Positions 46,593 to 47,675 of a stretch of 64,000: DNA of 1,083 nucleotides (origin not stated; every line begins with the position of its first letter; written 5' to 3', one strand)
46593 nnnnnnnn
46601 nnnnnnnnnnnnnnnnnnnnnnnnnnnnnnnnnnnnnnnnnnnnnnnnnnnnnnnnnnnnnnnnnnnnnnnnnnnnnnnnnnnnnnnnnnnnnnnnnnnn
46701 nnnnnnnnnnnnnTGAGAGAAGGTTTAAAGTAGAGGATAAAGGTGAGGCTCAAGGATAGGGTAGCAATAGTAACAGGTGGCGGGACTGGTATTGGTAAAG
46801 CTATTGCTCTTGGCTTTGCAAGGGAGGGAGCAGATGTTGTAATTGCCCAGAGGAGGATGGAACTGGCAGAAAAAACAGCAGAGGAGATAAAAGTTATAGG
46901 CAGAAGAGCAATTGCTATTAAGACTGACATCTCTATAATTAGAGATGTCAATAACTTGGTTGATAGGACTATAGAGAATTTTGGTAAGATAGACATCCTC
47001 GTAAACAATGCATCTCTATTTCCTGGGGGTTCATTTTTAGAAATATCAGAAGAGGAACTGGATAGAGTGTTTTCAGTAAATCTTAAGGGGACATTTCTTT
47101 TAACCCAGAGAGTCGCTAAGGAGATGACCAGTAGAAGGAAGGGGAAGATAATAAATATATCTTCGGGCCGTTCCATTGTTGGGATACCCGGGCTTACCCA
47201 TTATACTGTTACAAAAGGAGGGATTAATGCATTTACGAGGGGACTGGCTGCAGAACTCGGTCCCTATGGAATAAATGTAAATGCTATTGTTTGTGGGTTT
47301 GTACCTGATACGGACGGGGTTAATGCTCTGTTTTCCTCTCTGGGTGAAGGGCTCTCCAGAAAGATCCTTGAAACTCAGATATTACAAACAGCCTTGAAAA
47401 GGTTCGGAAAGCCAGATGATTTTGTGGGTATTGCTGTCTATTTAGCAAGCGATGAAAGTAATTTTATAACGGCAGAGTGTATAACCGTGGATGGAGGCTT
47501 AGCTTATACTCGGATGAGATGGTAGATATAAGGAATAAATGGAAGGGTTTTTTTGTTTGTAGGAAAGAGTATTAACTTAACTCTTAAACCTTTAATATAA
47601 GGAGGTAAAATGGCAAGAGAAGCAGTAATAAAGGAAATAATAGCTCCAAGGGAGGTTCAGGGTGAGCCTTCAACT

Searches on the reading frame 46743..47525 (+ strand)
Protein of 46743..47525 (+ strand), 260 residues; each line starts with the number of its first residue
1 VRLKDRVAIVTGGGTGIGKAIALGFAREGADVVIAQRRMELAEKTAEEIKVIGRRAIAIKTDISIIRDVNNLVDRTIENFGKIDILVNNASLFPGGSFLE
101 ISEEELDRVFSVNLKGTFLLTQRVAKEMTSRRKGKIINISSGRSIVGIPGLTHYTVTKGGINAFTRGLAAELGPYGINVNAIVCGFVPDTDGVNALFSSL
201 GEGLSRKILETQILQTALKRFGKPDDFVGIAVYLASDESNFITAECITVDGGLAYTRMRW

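Call 7: search_protein_families(library=pfam, proteins=[window:46743-47525:+])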
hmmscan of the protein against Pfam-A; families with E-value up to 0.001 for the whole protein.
window:46743-47525:+ (260 aa): 5 families
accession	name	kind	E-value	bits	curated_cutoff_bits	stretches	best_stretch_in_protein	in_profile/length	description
PF00106.31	adh_short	-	2.7e-57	193.9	26.6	1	6-195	1-189/195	short chain dehydrogenase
PF13561.12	adh_short_C2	-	9.4e-57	192.7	27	1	15-253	6-235/236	Enoyl-(Acyl carrier protein) reductase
PF08659.16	KR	-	1.2e-15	58.4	22.6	1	9-168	4-163/180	KR domain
PF03807.23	F420_oxidored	-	0.00029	21.8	21.6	1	6-53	1-50/94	NADP oxidoreductase coenzyme F420-dependent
PF23441.1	SDR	-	0.00037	20.4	27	1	154-253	163-255/258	SDR-like rossmann domain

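Call 53: search_protein_families(library=ncbifam, proteins=[window:46743-47525:+], max_evalue=1e-10)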
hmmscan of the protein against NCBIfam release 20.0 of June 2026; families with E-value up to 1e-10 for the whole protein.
window:46743-47525:+ (260 aa): 212 families (the best 25 are shown)
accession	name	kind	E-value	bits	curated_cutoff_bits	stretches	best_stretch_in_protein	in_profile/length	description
NF005559.1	PRK07231.1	subfamily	8.3e-71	238.4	215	1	2-253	1-247/249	glucose 1-dehydrogenase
NF004198.0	PRK05653.1-3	equivalog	7.8e-64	215.5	296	1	3-253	5-246/248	3-oxoacyl-ACP reductase FabG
NF004791.0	PRK06138.1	equivalog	3e-62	210.2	312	1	1-254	1-250/252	SDR family oxidoreductase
TIGR01830.1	3oxo_ACP_reduc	equivalog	3.2e-61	207.1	297.75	1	8-253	1-238/239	3-oxoacyl-[acyl-carrier-protein] reductase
NF006070.0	PRK08213.1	subfamily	8.2e-61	205.8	279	1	2-254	9-257/259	gluconate 5-dehydrogenase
NF047923.1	pyridox_DH_SDR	equivalog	1.3e-59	201.7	325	1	4-253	2-240/243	pyridoxal 4-dehydrogenase, SDR-type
NF005472.0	PRK07067.1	equivalog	2.1e-59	201.2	338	1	1-252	2-253/257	L-iditol 2-dehydrogenase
NF009468.0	PRK12826.1-4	equivalog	2.5e-59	201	318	1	2-252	4-246/256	SDR family oxidoreductase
NF053807.1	RhamDHLra1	equivalog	1.5e-58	198.5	400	1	3-253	2-247/252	L-rhamnose 1-dehydrogenase Lra1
NF005853.0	PRK07774.1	equivalog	3.2e-58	197.1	303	1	2-253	3-246/250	SDR family oxidoreductase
NF005469.0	PRK07063.1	equivalog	1e-55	189.1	306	1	2-254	4-255/260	SDR family oxidoreductase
NF004818.0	PRK06172.1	equivalog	9.6e-55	185.6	336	1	1-253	3-250/253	SDR family oxidoreductase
TIGR02415.1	23BDH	subfamily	1.3e-54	185.3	304.35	1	6-255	1-253/254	acetoin reductase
NF005390.0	PRK06935.1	equivalog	2.8e-54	184.2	369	1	2-253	12-255/258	2-dehydro-3-deoxy-D-gluconate 5-dehydrogenase KduD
NF005309.0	PRK06841.1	subfamily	6.2e-54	183.2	286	1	2-253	12-252/255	GolD/DthD family dehydrogenase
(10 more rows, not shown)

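Call 63: find_encoding_contigs(protein=window:46743-47525:+, flank=1500, max_places=4)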
Protein window:46743-47525:+ (260 aa): 1 contig read that carries it; 1 place shown.
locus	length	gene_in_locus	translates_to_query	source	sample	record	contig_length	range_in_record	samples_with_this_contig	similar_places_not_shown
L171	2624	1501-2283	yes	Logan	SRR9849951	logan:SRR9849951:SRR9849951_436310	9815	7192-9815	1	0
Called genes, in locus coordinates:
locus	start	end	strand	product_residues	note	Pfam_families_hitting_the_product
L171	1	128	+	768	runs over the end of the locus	PF03176:MMPL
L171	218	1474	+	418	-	PF07044:DUF1329, PF17131:TP_0789-like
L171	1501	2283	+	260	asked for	PF00106:adh_short, PF08659:KR, PF13561:adh_short_C2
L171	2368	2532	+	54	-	-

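Call 81: search_solved_structures(query=window:46743-47525:+, max_evalue=1e-40)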
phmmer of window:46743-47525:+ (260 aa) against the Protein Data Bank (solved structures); distinct sequences matched with E-value up to 1e-40: 20.
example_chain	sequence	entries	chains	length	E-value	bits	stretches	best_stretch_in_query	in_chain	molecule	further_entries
8cxa_A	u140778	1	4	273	5.1e-53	183.5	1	2-256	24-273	3-oxoacyl-[acyl-carrier-protein] reductase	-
2et6_A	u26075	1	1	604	7.8e-49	169.8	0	2-182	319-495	(3R)-hydroxyacyl-CoA dehydrogenase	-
4jro_A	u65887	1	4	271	1.1e-48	169.3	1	1-254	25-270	FabG protein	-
2uvd_A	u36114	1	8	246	2e-48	168.4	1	3-254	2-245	3-OXOACYL-(ACYL-CARRIER-PROTEIN) REDUCTASE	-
2hq1_A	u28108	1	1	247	7.5e-47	163.3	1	1-254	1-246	Glucose/ribitol dehydrogenase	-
7sub_A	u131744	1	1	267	2.4e-44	155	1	3-256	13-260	3-oxoacyl-reductase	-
7pcs_B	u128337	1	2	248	5.8e-44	153.8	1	2-253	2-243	BbsD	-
2ew8_A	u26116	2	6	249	6.8e-44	153.6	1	2-254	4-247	(S)-1-Phenylethanol dehydrogenase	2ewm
3osu_A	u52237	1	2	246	5.8e-43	150.5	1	6-253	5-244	3-oxoacyl-[acyl-carrier-protein] reductase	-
3sj7_A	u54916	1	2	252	8e-43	150.1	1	6-253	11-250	3-oxoacyl-(Acyl-carrier-protein) reductase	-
1k2w_A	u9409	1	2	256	2.2e-42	148.7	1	1-252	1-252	SORBITOL DEHYDROGENASE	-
3qiv_A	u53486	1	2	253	1e-41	146.5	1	1-253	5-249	short-chain dehydrogenase or 3-oxoacyl-[acyl-carrier-protein] reductase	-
7x5j_D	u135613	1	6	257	1.1e-41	146.3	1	1-253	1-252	3-oxoacyl-ACP reductase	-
4dqx_A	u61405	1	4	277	1.2e-41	146.2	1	1-254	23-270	Probable oxidoreductase protein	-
4nbu_A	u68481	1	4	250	1.7e-41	145.8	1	2-253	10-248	3-oxoacyl-(Acyl-carrier-protein) reductase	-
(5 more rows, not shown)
